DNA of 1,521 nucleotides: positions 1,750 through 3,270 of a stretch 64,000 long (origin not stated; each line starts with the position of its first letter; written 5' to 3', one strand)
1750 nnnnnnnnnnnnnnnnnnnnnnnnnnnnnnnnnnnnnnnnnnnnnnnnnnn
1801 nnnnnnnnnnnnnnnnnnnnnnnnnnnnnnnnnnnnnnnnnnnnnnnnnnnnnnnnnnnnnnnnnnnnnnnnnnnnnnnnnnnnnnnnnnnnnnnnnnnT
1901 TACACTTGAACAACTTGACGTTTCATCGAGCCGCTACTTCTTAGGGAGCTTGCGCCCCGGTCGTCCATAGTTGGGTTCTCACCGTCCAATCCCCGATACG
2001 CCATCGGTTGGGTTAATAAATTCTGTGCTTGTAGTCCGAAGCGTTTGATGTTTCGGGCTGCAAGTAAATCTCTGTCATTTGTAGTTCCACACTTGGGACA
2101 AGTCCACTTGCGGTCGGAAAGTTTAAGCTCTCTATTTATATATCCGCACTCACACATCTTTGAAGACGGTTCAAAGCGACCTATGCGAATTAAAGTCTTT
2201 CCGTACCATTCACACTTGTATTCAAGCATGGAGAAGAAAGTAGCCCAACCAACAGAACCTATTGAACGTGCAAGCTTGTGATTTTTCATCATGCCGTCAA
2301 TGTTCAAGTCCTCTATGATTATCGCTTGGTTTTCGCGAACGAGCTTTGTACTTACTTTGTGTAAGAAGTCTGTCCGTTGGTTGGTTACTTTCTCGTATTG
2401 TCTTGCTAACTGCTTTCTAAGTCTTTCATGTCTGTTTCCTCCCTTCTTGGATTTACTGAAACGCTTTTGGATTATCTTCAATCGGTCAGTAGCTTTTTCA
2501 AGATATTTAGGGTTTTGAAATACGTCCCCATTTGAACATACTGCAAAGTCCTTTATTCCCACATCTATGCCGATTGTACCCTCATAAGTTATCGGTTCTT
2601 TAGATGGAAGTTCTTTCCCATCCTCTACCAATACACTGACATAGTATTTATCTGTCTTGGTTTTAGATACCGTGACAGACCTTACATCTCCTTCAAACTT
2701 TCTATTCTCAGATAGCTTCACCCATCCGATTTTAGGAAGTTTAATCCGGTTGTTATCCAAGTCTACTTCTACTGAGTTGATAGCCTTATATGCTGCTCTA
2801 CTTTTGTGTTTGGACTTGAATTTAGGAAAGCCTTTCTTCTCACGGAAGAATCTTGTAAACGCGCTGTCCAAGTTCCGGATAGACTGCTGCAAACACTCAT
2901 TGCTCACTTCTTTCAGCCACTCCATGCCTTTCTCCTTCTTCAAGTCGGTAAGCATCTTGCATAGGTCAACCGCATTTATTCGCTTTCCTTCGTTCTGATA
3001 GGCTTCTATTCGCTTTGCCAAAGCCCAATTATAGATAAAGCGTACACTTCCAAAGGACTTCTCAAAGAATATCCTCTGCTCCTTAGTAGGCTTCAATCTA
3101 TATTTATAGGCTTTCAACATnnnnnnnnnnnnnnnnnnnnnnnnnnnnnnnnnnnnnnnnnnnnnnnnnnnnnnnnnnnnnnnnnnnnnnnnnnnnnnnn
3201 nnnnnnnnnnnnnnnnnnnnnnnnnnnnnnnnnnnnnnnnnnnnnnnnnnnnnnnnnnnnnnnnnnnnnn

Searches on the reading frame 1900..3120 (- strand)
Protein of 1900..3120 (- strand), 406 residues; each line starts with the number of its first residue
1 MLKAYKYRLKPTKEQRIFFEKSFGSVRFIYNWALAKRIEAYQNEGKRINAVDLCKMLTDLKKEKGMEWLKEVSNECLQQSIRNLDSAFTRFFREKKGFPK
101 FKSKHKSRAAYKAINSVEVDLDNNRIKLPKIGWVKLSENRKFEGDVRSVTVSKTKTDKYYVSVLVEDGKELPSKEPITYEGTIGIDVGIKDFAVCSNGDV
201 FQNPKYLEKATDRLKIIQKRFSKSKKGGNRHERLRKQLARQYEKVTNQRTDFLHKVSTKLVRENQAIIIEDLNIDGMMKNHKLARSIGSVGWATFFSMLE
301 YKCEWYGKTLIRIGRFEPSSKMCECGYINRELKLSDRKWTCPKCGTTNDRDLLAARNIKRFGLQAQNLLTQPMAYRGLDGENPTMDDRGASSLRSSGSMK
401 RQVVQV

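Call 16: search_protein_families(library=pfam, proteins=[window:1900-3120:-], max_evalue=0.01)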
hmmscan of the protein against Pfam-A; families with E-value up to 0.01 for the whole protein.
window:1900-3120:- (406 aa): 4 families
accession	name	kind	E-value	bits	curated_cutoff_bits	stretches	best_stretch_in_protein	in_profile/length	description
PF01385.25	OrfB_IS605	-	5e-27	94.9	30.5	1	179-280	15-119/120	Probable transposase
PF07282.18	Cas12f1-like_TNB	-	7.1e-22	77.8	26.3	1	292-358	1-60/60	Cas12f1-like, TNB domain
PF12323.14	HTH_OrfB_IS605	-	3e-21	75.1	21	1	1-46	1-47/47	Helix-turn-helix domain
PF24463.1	DUF7577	-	0.0055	16.7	28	1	339-350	3-14/27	Domain of unknown function (DUF7577)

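Call 17: search_dna_similar(query=window:1900-3120:-, collection=phages, mode=protein, max_rows=40)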
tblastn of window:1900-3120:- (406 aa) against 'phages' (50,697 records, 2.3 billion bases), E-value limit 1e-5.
Records with a match: 616; places in all: 858; records where one place covers at least 80% of the query: 388.
Best place of each record, by identity: <60% 616.
By first word of the organism name: Salinibacter 182; Staphylococcus 98; Mycobacterium 44; Helicobacter 24; Lactobacillus 23; Bacteriophage 22; Bacillus 20; Streptococcus 18; Prevotella 15; Campylobacter 11; and 48 more.
By host as written in the record: Salinibacter ruber M8 182; - 54; Staphylococcus aureus 31; Mycobacterium smegmatis mc2 155 29; Prevotella sp. 15; Helicobacter pylori 15; Lactobacillus plantarum 10; Streptococcus thermophilus 8; and 149 more.
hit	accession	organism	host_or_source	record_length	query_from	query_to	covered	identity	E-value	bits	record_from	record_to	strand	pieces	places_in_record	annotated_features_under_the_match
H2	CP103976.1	Clostridioides phage HGP05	Clostridioides difficile HGP05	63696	2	373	92%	45.8%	7e-90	302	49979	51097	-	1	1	record has no annotation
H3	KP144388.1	Geobacillus virus E3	failed fermentation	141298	1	364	90%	45.4%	5e-92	308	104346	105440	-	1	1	transposase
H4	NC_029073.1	Geobacillus virus E3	failed fermentation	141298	1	364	90%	45.4%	5e-92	308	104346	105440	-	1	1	transposase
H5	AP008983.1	Clostridium phage c-st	Clostridium botulinum type C strain ...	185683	1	363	89%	45.5%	2e-88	298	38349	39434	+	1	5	putative IS transposase (OrfB)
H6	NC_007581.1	Clostridium phage c-st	Clostridium botulinum type C strain ...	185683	1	363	89%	45.5%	2e-88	298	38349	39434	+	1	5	transposase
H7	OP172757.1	Enterocloster phage CB473P3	Enterocloster bolteae DA473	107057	1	372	92%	44.0%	2e-85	289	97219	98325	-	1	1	hypothetical protein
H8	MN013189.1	Microcystis phage Mic1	Cyanobacteria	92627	1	377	93%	43.0%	4e-82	280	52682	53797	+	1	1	transposase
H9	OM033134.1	Aeromonas phage phiA009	Aeromonas sp.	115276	1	364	90%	44.4%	5e-83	282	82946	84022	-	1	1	transposase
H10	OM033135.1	Aeromonas phage phiA019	Aeromonas sp.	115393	1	364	90%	44.4%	5e-83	282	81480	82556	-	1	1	transposase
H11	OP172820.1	Parabacteroides phage PF672P2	Parabacteroides faecis DA672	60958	3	397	97%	40.2%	6e-79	270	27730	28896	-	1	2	hypothetical protein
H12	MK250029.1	Prevotella phage Lak-C1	Prevotella sp.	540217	1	403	99%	38.3%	4e-70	245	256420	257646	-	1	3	record has no annotation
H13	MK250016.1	Prevotella phage Lak-A1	Prevotella sp.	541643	1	403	99%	38.3%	4e-70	245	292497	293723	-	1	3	record has no annotation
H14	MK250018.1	Prevotella phage Lak-A1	Prevotella sp.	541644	1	403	99%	38.3%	4e-70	245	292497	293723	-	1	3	record has no annotation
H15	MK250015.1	Prevotella phage Lak-A1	Prevotella sp.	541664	1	403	99%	38.3%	4e-70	245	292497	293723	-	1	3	record has no annotation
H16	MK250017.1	Prevotella phage Lak-A1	Prevotella sp.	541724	1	403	99%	38.3%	4e-70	245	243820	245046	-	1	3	record has no annotation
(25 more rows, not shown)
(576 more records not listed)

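Call 21: find_related_loci(query=window:1900-3120:-, collection=genome_contigs, flank=6000)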
Query window:1900-3120:- (406 aa) in genome_contigs; peptide patterns used: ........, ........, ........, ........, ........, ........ (x = any residue, [..] = any of these).
204 stretches matched a pattern; 104 encode a relative of the query (tblastn E <= 1e-3); the best 80 are kept; 80 distinct loci.
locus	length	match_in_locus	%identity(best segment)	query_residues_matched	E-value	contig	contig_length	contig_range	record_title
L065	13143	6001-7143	56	1-380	9e-141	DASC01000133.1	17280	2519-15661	MAG TPA_asm: Methanosarcinales archaeon UBA203 UBA203_contig_19642, whole genome shotgun sequence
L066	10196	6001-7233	53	1-398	2e-140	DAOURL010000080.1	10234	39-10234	MAG TPA_asm: Methanosarcinales archaeon isolate CSMAG_151 CSMAG_151_k141_197693_length_10234_cov_723.1267, whole genome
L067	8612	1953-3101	55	1-386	2e-140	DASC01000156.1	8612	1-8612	MAG TPA_asm: Methanosarcinales archaeon UBA203 UBA203_contig_670, whole genome shotgun sequence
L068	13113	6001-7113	53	1-369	2e-134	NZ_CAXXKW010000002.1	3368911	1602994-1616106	MAG: uncultured Methanolobus sp. isolate 63462039-51cf-4655-9c85-af1f4e349c88 contig_2, whole genome shotgun sequence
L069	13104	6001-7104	51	1-369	8e-134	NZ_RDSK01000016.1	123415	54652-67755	Methanohalophilus sp. RSK RSK_scf_7, whole genome shotgun sequence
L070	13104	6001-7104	52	1-369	2e-133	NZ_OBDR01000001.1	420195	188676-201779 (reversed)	Methanohalophilus euhalobius strain WG-1MB, whole genome shotgun sequence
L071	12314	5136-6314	53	1-388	4e-133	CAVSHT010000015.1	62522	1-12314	MAG: uncultured Methanosarcinaceae archaeon isolate MFD01299.bin.2.98 genome assembly, contig: contig_4658, whole genome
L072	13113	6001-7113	53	1-369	4e-133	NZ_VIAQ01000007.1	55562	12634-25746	Methanolobus vulcani strain B1d B1D_S11_L001_R1_001_11__paired__contig_24, whole genome shotgun sequence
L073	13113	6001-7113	53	1-369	3e-132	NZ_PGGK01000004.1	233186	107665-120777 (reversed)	Methanolobus halotolerans strain SY-01 SY01_4_length_233186, whole genome shotgun sequence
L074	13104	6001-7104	52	1-369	3e-132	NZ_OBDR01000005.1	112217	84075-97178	Methanohalophilus euhalobius strain WG-1MB, whole genome shotgun sequence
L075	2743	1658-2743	54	1-363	4e-138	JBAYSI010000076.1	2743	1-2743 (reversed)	MAG: Patescibacteria group bacterium isolate SO_2016_LW2_67 scaffold95139_LW138R_2016, whole genome shotgun sequence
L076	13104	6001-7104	52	1-369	1e-130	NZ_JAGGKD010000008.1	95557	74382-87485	Methanolobus bombayensis strain DSM 7082 Ga0451168_08, whole genome shotgun sequence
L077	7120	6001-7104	53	1-369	1e-130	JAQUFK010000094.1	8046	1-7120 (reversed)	MAG: Methanosarcinaceae archaeon isolate STCSWMC_2 NODE_29037_length_8046_cov_4.123374_ST_CSWMC, whole genome shotgun se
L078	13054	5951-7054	51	1-369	8e-129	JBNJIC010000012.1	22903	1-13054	MAG: Halobacteriota archaeon isolate Y22_0dBSd3.bin.120 NODE_1625_length_22903_cov_4.018023, whole genome shotgun sequen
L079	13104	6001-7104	51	1-369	1e-128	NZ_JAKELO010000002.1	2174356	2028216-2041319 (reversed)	Methanogenium marinum strain DSM 15558 Mgmar-contig02, whole genome shotgun sequence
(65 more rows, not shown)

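Call 40: find_homologous_proteins(query=window:1903-3120:-, max_evalue=1e-40)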
Query window:1903-3120:- (406 aa): 7872 proteins with E <= 1e-40 among 8000 candidates; the best 120 are listed.
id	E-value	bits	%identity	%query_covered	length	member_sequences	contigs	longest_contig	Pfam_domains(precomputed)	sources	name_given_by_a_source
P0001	1.8e-265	898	98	100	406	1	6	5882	PF12323.15,PF01385.26,PF07282.19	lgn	-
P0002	3.4e-265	897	97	100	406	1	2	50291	PF12323.15,PF01385.26,PF07282.19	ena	-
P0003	2.5e-262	888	96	100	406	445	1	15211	PF12323.15,PF01385.26,PF07282.19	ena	-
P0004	2.8e-229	779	83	100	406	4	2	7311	PF12323.15,PF01385.26,PF07282.19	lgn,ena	-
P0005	1.1e-226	770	81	100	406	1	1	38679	PF12323.15,PF01385.26,PF07282.19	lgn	-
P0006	3.2e-226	769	81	100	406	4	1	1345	PF12323.15,PF01385.26,PF07282.19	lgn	-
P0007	4.8e-226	768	82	100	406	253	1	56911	PF12323.15,PF01385.26,PF07282.19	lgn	-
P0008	2.8e-223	759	82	99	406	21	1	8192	PF12323.15,PF01385.26,PF07282.19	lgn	-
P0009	1.6e-222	757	81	100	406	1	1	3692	PF12323.15,PF01385.26,PF07282.19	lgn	-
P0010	3.0e-222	756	83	96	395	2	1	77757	PF12323.15,PF01385.26,PF07282.19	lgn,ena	-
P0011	1.7e-220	750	80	100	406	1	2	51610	PF12323.15,PF01385.26,PF07282.19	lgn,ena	-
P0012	1.1e-219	747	81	100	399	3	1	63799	PF12323.15,PF01385.26,PF07282.19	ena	-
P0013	1.2e-212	724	77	100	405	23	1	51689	PF12323.15,PF01385.26,PF07282.19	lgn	-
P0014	1.4e-211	721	98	80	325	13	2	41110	PF01385.26,PF07282.19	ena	-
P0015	1.9e-210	717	76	99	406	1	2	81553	PF12323.15,PF01385.26,PF07282.19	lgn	-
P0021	3.9e-183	627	68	100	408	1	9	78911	PF12323.15,PF01385.26,PF07282.19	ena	-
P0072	5.1e-179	613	66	100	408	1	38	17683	PF12323.15,PF01385.26,PF07282.19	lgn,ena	-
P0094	1.6e-172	592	71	89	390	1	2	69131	PF12323.15,PF01385.26,PF07282.19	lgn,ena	-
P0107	2.2e-171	588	66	100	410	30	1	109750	PF12323.15,PF01385.26,PF07282.19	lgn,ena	-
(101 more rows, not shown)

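Call 41: find_encoding_contigs(protein=P0072, flank=4000, max_places=10)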
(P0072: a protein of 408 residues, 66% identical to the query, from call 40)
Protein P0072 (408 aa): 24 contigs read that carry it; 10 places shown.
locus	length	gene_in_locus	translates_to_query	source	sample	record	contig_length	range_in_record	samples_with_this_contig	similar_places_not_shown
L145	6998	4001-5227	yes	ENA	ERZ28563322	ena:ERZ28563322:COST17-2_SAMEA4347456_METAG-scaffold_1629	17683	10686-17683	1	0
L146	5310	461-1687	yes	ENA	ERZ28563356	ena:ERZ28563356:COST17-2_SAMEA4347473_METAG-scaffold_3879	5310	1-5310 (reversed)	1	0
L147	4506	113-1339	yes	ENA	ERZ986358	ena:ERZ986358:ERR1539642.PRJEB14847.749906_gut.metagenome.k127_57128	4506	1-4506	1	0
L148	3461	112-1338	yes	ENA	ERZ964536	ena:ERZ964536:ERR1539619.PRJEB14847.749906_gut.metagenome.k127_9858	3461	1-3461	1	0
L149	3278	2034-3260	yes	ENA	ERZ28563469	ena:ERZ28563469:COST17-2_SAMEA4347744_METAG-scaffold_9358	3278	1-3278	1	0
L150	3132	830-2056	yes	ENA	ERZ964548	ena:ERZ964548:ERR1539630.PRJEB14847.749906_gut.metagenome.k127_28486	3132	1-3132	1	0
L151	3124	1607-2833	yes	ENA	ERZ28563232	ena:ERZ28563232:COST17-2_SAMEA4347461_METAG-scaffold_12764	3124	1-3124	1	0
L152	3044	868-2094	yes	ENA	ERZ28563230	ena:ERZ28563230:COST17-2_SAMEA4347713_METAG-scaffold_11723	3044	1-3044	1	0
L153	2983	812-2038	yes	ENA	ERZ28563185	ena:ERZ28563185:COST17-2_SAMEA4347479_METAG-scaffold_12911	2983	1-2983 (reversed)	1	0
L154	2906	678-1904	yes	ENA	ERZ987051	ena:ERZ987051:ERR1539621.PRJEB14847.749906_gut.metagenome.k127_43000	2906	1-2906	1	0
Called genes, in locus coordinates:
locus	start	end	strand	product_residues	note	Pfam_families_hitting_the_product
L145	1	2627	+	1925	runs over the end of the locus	-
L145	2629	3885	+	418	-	PF13385:Laminin_G_3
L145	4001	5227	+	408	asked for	PF12323:HTH_OrfB_IS605, PF01385:OrfB_IS605, PF07282:Cas12f1-like_TNB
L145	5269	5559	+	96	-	-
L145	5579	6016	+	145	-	PF18925:DUF5675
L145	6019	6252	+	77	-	-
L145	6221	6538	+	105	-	-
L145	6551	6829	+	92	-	PF00166:Cpn10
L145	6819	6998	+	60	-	?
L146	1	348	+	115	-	?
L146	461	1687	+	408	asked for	PF12323:HTH_OrfB_IS605, PF01385:OrfB_IS605, PF07282:Cas12f1-like_TNB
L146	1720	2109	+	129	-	-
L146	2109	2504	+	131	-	PF25223:DUF7841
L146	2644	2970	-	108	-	-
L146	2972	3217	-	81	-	-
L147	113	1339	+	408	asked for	PF12323:HTH_OrfB_IS605, PF01385:OrfB_IS605, PF07282:Cas12f1-like_TNB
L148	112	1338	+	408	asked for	PF12323:HTH_OrfB_IS605, PF01385:OrfB_IS605, PF07282:Cas12f1-like_TNB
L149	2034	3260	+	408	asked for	PF12323:HTH_OrfB_IS605, PF01385:OrfB_IS605, PF07282:Cas12f1-like_TNB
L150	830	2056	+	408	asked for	PF12323:HTH_OrfB_IS605, PF01385:OrfB_IS605, PF07282:Cas12f1-like_TNB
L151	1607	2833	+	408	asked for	PF12323:HTH_OrfB_IS605, PF01385:OrfB_IS605, PF07282:Cas12f1-like_TNB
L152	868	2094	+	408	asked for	PF12323:HTH_OrfB_IS605, PF01385:OrfB_IS605, PF07282:Cas12f1-like_TNB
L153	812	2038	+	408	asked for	PF12323:HTH_OrfB_IS605, PF01385:OrfB_IS605, PF07282:Cas12f1-like_TNB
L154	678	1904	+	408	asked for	PF12323:HTH_OrfB_IS605, PF01385:OrfB_IS605, PF07282:Cas12f1-like_TNB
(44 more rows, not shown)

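Call 48: search_protein_families(library=ncbifam, proteins=[window:1903-3120:-], max_evalue=0.001)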
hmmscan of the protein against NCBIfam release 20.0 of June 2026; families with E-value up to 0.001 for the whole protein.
window:1903-3120:- (406 aa): 6 families
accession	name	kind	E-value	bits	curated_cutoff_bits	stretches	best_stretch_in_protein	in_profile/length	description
NF038281.1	IS200_TnpB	exception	1.3e-132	442.3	425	1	3-362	2-359/360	IS200/IS605 family element RNA-guided endonuclease TnpB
NF040570.1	guided_TnpB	subfamily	1e-107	360.8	100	1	5-360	1-388/389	RNA-guided endonuclease TnpB family protein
NF038280.1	IS607_TnpB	exception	1.7e-64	218.4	350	1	1-385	2-417/431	IS607 family element RNA-guided endonuclease TnpB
NF038192.1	V_cas_c2c8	exception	7.1e-26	91.3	350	1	63-282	141-387/457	type V CRISPR-associated protein C2c8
TIGR01766.2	TIGR01766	domain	9.1e-15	54.9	32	1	246-313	2-76/82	IS200/IS605 family accessory protein TnpB-related protein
NF049972.1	CRISPR_Cas12f2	exception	2.3e-11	43.1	450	1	154-365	304-522/524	type V CRISPR-associated effector Cas12f2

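Call 59: find_encoding_contigs(protein=P0007, flank=1500, max_places=3)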
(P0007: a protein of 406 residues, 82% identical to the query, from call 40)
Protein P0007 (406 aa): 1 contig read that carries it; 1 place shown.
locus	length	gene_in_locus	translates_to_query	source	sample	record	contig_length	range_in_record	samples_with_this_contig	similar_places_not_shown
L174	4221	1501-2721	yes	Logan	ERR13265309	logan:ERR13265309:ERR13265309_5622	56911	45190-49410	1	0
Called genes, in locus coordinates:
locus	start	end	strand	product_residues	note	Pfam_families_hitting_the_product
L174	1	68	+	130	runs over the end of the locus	-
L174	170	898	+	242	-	PF00239:Resolvase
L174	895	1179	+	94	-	-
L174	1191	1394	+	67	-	-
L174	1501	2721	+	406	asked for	PF12323:HTH_OrfB_IS605, PF01385:OrfB_IS605, PF07282:Cas12f1-like_TNB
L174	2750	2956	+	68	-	-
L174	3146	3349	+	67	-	-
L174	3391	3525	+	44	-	-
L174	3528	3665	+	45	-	-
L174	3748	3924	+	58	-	-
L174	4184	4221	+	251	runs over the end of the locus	PF13730:HTH_36 (faint)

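Call 60: find_encoding_contigs(protein=P0013, flank=1500, max_places=3)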
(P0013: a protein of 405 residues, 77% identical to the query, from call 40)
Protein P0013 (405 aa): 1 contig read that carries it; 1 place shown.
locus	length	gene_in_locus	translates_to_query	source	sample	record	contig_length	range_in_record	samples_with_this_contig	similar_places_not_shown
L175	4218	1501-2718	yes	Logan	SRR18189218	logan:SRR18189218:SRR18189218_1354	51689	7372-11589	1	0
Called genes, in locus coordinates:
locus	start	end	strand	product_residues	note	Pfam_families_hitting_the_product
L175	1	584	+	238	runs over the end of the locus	PF23023:Anti-Pycsar_Apyc1 (faint), PF12706:Lactamase_B_2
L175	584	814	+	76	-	-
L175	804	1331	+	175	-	-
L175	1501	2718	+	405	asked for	PF12323:HTH_OrfB_IS605, PF01385:OrfB_IS605, PF07282:Cas12f1-like_TNB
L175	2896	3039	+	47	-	-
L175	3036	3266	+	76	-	-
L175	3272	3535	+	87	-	-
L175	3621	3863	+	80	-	-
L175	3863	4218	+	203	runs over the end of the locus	-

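Call 61: find_encoding_contigs(protein=P0021, flank=1500, max_places=4)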
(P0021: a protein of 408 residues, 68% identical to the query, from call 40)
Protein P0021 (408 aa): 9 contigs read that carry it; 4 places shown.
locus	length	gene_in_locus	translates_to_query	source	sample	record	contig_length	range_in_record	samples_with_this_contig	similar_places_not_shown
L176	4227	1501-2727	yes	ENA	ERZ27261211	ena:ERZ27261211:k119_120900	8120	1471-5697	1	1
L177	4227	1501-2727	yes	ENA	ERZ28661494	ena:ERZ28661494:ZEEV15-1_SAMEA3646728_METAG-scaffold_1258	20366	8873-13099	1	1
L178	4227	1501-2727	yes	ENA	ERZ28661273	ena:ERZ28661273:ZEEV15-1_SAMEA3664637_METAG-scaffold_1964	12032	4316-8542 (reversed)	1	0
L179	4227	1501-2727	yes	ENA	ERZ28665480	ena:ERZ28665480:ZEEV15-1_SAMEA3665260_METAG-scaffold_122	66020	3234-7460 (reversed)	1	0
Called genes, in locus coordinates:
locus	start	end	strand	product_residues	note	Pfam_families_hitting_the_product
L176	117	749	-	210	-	PF01391:Collagen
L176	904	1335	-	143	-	PF11325:DUF3127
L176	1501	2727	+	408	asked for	PF12323:HTH_OrfB_IS605, PF01385:OrfB_IS605, PF07282:Cas12f1-like_TNB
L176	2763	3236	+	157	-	-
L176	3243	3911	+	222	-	-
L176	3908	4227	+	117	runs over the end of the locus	-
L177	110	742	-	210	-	PF01391:Collagen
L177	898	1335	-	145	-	PF11325:DUF3127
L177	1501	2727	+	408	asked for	PF12323:HTH_OrfB_IS605, PF01385:OrfB_IS605, PF07282:Cas12f1-like_TNB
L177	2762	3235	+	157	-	-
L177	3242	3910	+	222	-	-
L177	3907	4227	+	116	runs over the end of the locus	-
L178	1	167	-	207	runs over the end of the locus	PF01391:Collagen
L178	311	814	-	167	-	-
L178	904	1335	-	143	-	PF11325:DUF3127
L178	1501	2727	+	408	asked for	PF12323:HTH_OrfB_IS605, PF01385:OrfB_IS605, PF07282:Cas12f1-like_TNB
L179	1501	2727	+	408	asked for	PF12323:HTH_OrfB_IS605, PF01385:OrfB_IS605, PF07282:Cas12f1-like_TNB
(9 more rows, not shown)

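Call 62: find_encoding_contigs(protein=P0094, flank=1500, max_places=3)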
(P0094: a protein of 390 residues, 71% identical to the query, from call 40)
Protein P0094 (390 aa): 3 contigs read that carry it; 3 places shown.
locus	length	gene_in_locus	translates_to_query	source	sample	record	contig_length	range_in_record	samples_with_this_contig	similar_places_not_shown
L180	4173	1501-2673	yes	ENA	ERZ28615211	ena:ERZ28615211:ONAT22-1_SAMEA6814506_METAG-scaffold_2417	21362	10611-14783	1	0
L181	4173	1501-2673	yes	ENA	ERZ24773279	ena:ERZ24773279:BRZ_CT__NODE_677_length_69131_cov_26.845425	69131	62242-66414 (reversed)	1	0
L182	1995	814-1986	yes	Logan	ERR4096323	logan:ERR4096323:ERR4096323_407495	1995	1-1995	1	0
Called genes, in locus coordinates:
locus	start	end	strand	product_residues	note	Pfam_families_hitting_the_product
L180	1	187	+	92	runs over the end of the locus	-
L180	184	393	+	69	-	-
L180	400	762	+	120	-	PF04448:DUF551 (weak)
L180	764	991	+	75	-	-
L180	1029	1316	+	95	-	-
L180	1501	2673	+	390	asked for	PF12323:HTH_OrfB_IS605, PF01385:OrfB_IS605, PF07282:Cas12f1-like_TNB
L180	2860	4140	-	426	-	PF17293:Arm-DNA-bind_5, PF13102:Phage_int_SAM_5, PF00589:Phage_integrase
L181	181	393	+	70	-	-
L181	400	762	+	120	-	PF04448:DUF551 (weak)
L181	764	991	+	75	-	-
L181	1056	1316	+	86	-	-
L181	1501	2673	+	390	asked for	PF12323:HTH_OrfB_IS605, PF01385:OrfB_IS605, PF07282:Cas12f1-like_TNB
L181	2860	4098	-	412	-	PF17293:Arm-DNA-bind_5, PF13102:Phage_int_SAM_5, PF00589:Phage_integrase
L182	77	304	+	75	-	-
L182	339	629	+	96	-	-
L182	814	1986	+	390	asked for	PF12323:HTH_OrfB_IS605, PF01385:OrfB_IS605, PF07282:Cas12f1-like_TNB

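Call 63: find_encoding_contigs(protein=P0107, flank=1500, max_places=3)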
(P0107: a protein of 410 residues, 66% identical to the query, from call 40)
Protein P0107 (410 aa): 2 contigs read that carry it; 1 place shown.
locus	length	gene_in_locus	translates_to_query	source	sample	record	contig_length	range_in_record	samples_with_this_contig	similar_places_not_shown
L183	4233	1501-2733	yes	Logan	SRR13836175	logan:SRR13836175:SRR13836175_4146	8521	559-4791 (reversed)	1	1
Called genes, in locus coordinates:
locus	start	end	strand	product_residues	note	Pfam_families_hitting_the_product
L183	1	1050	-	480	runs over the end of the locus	-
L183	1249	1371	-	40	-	-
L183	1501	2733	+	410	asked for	PF12323:HTH_OrfB_IS605, PF01385:OrfB_IS605, PF07282:Cas12f1-like_TNB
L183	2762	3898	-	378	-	-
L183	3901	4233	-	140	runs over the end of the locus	-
